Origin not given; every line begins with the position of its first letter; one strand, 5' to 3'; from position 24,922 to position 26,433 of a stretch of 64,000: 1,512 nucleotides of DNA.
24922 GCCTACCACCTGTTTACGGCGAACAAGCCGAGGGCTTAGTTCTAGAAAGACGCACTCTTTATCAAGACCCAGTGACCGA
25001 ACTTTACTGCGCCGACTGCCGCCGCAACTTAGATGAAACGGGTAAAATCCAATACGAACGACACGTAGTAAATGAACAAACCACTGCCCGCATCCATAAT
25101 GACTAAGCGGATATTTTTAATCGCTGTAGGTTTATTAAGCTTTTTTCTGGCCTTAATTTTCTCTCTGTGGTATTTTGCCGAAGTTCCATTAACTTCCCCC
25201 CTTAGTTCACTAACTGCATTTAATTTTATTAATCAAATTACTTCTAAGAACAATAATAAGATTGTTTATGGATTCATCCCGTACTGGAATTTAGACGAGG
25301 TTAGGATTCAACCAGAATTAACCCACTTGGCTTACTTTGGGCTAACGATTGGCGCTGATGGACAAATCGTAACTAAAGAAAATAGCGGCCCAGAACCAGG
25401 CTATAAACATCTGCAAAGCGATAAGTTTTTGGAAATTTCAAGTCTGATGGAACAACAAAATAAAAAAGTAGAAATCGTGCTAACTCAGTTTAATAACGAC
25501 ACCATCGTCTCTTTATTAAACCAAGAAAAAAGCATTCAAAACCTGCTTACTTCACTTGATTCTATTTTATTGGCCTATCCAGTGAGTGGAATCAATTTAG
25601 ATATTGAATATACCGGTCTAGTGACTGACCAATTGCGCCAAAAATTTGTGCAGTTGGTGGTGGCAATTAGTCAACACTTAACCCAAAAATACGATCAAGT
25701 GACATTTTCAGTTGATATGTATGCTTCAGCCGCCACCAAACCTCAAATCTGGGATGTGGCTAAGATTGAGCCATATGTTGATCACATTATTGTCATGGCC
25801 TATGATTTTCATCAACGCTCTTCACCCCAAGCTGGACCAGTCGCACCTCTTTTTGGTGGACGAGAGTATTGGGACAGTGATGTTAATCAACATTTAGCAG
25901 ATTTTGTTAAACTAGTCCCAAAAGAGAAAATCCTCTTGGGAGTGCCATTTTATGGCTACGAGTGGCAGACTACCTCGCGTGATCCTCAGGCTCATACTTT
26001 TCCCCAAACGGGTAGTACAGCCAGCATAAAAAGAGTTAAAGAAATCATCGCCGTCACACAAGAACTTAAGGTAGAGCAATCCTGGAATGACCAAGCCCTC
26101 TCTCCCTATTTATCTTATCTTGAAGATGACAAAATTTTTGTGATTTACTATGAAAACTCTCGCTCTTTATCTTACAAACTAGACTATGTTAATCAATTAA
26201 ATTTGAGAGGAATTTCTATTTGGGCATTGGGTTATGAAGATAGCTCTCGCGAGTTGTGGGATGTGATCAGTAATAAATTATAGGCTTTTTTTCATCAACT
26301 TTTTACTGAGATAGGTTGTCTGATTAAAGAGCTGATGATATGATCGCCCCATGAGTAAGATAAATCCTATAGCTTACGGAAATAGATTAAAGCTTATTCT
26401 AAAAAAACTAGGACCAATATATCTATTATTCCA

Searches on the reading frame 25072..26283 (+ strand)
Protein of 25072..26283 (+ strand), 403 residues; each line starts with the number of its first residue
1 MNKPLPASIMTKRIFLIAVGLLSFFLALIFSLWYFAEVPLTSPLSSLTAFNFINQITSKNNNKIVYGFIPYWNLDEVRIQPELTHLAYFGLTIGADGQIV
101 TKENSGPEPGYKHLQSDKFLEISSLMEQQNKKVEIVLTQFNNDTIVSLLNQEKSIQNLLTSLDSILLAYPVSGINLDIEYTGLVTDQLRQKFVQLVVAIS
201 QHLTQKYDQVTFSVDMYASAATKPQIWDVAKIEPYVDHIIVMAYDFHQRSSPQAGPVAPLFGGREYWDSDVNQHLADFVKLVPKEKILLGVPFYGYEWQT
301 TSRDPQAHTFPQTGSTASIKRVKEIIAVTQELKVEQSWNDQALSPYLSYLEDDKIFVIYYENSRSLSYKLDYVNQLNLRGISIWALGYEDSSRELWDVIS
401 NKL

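Call 85: search_protein_families(library=pfam, proteins=[window:25072-26283:+], max_evalue=0.00001)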
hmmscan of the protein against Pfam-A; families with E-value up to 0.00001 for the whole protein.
window:25072-26283:+ (403 aa): 1 family
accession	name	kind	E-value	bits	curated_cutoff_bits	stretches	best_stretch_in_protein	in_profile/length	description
PF00704.34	Glyco_hydro_18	-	9.3e-41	140.9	29.6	1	75-388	19-316/317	Glycosyl hydrolases family 18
